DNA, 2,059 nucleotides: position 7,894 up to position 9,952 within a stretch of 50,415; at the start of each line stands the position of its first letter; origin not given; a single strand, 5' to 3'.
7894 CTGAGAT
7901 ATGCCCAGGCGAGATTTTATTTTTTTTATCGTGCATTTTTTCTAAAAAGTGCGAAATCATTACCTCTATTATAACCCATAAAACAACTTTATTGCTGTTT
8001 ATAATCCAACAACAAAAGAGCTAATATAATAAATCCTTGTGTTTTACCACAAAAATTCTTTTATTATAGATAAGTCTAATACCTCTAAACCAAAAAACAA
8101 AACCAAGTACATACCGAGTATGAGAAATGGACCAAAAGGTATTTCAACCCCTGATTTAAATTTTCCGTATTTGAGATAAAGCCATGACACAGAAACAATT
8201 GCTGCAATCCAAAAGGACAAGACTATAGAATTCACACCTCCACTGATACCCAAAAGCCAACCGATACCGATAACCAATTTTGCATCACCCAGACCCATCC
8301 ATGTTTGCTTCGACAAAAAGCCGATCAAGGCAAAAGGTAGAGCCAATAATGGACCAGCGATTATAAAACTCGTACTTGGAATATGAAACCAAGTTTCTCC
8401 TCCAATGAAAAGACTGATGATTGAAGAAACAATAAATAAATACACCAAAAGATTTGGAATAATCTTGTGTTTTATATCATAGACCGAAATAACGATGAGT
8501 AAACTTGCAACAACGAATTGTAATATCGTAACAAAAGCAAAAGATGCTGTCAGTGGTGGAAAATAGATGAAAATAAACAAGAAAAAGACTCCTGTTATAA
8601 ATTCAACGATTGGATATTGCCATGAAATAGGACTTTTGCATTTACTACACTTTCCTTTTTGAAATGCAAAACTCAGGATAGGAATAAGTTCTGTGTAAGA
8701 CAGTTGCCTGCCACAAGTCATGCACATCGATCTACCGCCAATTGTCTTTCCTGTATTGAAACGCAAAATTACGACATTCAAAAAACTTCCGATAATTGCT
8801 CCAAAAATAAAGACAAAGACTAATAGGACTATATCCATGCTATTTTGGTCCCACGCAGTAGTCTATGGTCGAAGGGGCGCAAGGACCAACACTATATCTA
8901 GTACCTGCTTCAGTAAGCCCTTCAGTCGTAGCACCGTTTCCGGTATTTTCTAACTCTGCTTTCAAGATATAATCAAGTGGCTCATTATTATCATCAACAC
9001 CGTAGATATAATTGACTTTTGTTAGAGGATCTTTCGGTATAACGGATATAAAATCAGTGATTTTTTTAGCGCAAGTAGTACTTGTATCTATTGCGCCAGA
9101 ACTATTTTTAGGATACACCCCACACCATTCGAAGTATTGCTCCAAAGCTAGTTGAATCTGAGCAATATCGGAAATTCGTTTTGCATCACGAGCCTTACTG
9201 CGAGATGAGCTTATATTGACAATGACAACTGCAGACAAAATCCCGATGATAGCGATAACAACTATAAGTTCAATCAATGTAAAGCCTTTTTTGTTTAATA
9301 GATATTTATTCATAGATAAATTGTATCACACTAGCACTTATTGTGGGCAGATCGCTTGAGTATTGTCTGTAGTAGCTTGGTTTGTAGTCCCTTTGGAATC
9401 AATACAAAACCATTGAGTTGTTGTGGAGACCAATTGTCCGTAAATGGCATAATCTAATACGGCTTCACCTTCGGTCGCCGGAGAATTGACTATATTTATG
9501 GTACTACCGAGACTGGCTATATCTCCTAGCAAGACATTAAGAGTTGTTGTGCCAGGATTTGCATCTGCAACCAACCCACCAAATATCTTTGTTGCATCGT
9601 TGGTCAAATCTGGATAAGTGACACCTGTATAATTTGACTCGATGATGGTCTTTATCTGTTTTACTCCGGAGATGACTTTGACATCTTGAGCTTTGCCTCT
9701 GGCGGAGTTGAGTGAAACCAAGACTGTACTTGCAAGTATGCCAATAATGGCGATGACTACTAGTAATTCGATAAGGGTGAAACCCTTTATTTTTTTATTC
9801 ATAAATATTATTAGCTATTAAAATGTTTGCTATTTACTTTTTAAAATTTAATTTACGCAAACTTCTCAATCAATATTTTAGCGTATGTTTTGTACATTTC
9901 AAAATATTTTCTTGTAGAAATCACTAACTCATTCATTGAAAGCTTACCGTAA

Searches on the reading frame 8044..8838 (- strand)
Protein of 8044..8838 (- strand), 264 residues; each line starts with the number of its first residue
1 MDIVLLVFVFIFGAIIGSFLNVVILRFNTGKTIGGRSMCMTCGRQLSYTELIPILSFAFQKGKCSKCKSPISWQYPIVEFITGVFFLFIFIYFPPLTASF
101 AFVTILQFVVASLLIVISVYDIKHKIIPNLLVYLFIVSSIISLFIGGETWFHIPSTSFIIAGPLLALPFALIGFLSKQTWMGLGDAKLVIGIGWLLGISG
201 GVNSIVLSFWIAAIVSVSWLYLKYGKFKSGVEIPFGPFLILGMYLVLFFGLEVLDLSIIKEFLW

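Call 3: search_protein_families(library=pfam, proteins=[window:8044-8838:-], max_evalue=0.01)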
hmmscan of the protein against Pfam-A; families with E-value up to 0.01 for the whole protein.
window:8044-8838:- (264 aa): 2 families
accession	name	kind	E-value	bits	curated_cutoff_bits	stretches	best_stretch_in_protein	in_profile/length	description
PF06750.18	A24_N_bact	-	2.8e-29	101.4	23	1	11-93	1-84/84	Bacterial Peptidase A24 N-terminal domain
PF01478.23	Peptidase_A24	-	5.6e-12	46.5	26.5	1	109-216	2-103/104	Type IV leader peptidase family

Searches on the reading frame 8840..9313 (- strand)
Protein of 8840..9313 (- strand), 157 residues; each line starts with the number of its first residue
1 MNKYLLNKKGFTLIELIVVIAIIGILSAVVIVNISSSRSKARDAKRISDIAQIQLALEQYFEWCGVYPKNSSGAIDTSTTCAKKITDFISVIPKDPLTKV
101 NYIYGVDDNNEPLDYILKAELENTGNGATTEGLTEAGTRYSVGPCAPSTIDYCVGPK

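Call 3: search_protein_families(library=pfam, proteins=[window:8840-9313:-], max_evalue=0.01)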
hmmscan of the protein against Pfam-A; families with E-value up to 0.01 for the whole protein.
window:8840-9313:- (157 aa): 2 families
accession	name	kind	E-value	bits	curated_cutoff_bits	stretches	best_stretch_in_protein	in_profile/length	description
PF07963.17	N_methyl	-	9.5e-09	34.9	21.2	1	7-30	3-26/27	Prokaryotic N-terminal methylation motif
PF08334.16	T2SSG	-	0.0077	16.7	21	0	35-114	3-86/108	Type II secretion system (T2SS), protein G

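Call 4: search_protein_families(library=ncbifam, proteins=[window:8840-9313:-], max_evalue=0.01)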
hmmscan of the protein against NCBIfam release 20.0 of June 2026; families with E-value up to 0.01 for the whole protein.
window:8840-9313:- (157 aa): 12 families
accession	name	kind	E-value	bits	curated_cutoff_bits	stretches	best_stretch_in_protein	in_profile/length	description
TIGR01710.1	typeII_sec_gspG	equivalog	2.6e-14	53.4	88.85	1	9-115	1-112/134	type II secretion system major pseudopilin GspG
TIGR02532.1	IV_pilin_GFxxxE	domain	3.3e-09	36.2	16.3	1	8-31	1-24/24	prepilin-type N-terminal cleavage/methylation domain-containing protein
TIGR01708.2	typeII_sec_gspH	equivalog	1.6e-08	34.7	80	1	9-45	2-38/169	type II secretion system minor pseudopilin GspH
NF007862.0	PRK10574.1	equivalog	3.9e-08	33.6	138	1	7-74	3-66/145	prepilin peptidase-dependent pilin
NF041775.1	typeIV_PilA_Myxo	equivalog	1.6e-07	31.5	400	1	7-45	9-49/214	type IV pilin protein PilA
NF040999.1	pilin_ComGC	equivalog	1.9e-06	27.9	75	1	8-43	1-36/84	competence type IV pilus major pilin ComGC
NF041013.1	T4P_ComGE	equivalog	5.2e-06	26.5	49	1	7-49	2-44/83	competence type IV pilus minor pilin ComGE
TIGR02596.1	TIGR02596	subfamily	6.3e-05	23.1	70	1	11-37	1-27/196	Verru_Chthon cassette protein D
NF007800.0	PRK10506.1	equivalog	0.00019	21.3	158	1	5-45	5-45/163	prepilin peptidase-dependent protein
TIGR01707.1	gspI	equivalog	0.0029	18.1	44.35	1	10-49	1-37/101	type II secretion system minor pseudopilin GspI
NF040982.1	ComGD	equivalog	0.0049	17.3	70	1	8-42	1-35/139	competence type IV pilus minor pilin ComGD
NF041002.1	pilin_ComGF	equivalog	0.0086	16.3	80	0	8-47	1-39/139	competence type IV pilus minor pilin ComGF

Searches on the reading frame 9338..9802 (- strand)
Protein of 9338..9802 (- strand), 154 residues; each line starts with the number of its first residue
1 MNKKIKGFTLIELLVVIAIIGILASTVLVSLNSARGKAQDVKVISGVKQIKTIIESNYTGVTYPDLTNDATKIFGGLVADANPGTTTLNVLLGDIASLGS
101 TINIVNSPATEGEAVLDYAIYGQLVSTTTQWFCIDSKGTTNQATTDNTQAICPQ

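Call 3: search_protein_families(library=pfam, proteins=[window:9338-9802:-], max_evalue=0.01)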
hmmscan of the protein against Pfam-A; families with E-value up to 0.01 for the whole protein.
window:9338-9802:- (154 aa): 1 family
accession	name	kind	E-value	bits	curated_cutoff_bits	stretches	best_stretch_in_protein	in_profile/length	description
PF07963.17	N_methyl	-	1.1e-09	37.8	21.2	1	3-27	2-26/27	Prokaryotic N-terminal methylation motif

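Call 4: search_protein_families(library=ncbifam, proteins=[window:9338-9802:-], max_evalue=0.01)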
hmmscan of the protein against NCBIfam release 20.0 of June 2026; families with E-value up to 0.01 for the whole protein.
window:9338-9802:- (154 aa): 12 families
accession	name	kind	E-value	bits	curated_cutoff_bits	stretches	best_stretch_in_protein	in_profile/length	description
TIGR01708.2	typeII_sec_gspH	equivalog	3.4e-09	36.9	80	1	6-37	2-33/169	type II secretion system minor pseudopilin GspH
TIGR01710.1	typeII_sec_gspG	equivalog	1e-08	35.3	88.85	1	6-55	1-50/134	type II secretion system major pseudopilin GspG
TIGR02532.1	IV_pilin_GFxxxE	domain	1.8e-08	33.9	16.3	1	6-27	2-23/24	prepilin-type N-terminal cleavage/methylation domain-containing protein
NF041013.1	T4P_ComGE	equivalog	1.2e-06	28.5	49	1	3-39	1-37/83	competence type IV pilus minor pilin ComGE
NF041775.1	typeIV_PilA_Myxo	equivalog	8.7e-06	25.9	400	1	2-37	7-44/214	type IV pilin protein PilA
NF007862.0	PRK10574.1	equivalog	2.1e-05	24.7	138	1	4-38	3-37/145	prepilin peptidase-dependent pilin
NF040999.1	pilin_ComGC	equivalog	0.00012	22.2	75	1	6-39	2-35/84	competence type IV pilus major pilin ComGC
NF007800.0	PRK10506.1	equivalog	0.00046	20.1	158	1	2-35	5-38/163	prepilin peptidase-dependent protein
TIGR02596.1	TIGR02596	subfamily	0.00068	19.8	70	1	8-34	1-27/196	Verru_Chthon cassette protein D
TIGR01707.1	gspI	equivalog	0.0012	19.3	44.35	1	7-35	1-29/101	type II secretion system minor pseudopilin GspI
NF040982.1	ComGD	equivalog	0.0014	19.1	70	1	5-33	1-29/139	competence type IV pilus minor pilin ComGD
TIGR01711.1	gspJ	equivalog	0.0093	15.8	64.85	0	6-33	1-28/192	type II secretion system minor pseudopilin GspJ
